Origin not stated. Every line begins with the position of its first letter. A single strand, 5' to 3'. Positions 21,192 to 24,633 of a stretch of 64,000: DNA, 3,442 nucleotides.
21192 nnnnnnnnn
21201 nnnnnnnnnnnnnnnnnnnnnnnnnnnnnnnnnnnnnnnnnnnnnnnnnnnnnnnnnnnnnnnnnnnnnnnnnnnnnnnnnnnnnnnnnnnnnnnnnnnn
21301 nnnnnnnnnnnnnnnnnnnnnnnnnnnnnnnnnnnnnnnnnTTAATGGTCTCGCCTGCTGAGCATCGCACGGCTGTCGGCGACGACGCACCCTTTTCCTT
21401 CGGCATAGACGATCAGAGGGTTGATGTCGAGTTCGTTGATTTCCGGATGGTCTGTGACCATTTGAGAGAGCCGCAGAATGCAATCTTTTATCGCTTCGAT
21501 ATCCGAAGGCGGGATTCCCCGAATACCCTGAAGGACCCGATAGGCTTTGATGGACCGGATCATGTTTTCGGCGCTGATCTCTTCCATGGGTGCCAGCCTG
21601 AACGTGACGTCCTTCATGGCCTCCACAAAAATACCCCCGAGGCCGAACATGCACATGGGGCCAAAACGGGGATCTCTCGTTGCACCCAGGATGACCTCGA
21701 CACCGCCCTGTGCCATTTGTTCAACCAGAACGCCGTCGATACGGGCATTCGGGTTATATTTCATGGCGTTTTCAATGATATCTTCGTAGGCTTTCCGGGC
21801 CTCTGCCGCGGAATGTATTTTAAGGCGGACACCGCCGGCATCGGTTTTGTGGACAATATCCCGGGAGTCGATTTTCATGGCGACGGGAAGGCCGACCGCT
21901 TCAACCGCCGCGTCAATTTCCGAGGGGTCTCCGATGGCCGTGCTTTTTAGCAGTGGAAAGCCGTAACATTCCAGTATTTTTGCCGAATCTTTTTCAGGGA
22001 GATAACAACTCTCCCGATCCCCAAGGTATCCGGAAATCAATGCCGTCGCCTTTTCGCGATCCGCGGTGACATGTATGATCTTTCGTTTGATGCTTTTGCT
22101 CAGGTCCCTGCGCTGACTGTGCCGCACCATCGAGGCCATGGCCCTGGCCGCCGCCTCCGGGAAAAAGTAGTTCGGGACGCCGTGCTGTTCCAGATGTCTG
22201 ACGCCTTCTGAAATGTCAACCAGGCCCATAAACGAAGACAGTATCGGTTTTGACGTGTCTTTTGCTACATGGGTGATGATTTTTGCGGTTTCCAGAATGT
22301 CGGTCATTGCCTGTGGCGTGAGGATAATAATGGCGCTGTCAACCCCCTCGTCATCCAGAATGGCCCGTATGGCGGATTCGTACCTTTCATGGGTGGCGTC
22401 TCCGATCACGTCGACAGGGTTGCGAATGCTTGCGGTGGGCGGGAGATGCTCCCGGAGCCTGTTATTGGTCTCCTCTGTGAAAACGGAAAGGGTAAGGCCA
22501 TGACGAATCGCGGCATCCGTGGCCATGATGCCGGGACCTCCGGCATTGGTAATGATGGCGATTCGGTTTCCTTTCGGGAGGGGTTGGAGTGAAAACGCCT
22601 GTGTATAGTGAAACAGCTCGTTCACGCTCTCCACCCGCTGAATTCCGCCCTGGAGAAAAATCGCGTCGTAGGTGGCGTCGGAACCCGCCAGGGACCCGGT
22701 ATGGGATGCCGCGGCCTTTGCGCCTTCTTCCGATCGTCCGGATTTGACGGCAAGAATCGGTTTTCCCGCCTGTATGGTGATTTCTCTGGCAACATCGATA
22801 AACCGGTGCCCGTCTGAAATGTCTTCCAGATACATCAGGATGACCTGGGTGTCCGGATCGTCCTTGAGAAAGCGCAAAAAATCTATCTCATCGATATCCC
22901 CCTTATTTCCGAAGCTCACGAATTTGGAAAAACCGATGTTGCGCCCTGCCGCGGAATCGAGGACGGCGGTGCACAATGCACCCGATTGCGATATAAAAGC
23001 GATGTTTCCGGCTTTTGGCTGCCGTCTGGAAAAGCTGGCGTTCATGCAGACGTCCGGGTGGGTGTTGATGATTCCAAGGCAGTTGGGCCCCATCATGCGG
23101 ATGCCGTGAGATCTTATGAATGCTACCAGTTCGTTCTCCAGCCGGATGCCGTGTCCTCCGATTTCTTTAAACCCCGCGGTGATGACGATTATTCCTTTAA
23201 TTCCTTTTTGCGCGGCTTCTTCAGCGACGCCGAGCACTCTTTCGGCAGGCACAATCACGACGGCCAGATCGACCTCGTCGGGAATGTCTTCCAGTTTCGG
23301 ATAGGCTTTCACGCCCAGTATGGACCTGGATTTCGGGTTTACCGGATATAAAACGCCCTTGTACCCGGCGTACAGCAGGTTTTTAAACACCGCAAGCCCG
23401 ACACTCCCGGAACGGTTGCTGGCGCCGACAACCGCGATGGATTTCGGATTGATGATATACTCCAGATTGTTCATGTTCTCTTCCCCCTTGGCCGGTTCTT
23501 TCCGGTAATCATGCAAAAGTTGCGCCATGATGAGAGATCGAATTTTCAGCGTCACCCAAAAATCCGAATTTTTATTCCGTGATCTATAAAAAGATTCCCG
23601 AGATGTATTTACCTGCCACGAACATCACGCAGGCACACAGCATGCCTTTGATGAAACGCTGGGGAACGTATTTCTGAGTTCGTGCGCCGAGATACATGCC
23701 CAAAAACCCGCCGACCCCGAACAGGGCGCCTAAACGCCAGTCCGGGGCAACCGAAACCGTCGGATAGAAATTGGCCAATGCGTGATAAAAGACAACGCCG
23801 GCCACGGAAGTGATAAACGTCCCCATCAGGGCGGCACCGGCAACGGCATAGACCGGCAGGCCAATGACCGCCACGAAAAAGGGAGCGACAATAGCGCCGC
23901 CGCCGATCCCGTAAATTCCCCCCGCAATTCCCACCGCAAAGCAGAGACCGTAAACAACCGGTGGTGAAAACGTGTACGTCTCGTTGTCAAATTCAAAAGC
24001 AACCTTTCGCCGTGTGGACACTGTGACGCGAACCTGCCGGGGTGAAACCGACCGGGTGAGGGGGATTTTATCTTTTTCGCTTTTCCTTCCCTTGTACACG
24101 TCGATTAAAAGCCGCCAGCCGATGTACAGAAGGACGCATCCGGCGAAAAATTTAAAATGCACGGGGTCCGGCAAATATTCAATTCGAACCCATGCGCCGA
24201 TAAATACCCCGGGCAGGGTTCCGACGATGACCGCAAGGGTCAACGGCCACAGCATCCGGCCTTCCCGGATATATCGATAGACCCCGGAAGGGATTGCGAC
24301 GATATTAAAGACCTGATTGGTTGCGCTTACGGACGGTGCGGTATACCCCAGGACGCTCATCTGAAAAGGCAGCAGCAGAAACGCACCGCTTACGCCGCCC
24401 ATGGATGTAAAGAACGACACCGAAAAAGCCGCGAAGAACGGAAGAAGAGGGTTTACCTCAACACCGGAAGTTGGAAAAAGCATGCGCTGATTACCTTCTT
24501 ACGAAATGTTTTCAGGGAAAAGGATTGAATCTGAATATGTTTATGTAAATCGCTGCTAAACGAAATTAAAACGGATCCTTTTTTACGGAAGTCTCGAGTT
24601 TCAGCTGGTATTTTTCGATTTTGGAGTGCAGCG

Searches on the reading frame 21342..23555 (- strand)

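Call 6: search_protein_families(library=pfam, proteins=[window:21342-23555:-])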
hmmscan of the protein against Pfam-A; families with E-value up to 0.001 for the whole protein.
window:21342-23555:- (737 aa): 5 families
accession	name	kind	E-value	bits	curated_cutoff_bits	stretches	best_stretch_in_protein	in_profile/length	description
PF13549.11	ATP-grasp_5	-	2.9e-79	266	27.6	1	516-729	7-218/221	ATP-grasp domain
PF13607.11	Succ_CoA_lig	-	1.8e-55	186.9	27.4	1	182-321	1-138/138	Succinyl-CoA ligase like flavodoxin domain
PF13380.12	CoA_binding_2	-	2.7e-28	99.2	22.8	1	38-164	1-115/116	CoA binding domain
PF19045.5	Ligase_CoA_2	-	7.4e-17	62.3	23.7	1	333-466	2-140/162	Ligase-CoA domain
PF02629.25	CoA_binding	-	3.1e-16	60.3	22.3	1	37-128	3-97/97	CoA binding domain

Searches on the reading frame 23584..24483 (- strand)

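Call 6: search_protein_families(library=pfam, proteins=[window:23584-24483:-])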
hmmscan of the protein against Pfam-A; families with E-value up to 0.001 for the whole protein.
window:23584-24483:- (299 aa): 1 family
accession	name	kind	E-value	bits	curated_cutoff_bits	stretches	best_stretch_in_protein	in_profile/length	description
PF01925.25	TauE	-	7.1e-40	137.6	32.6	1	16-292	2-236/237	Sulfite exporter TauE/SafE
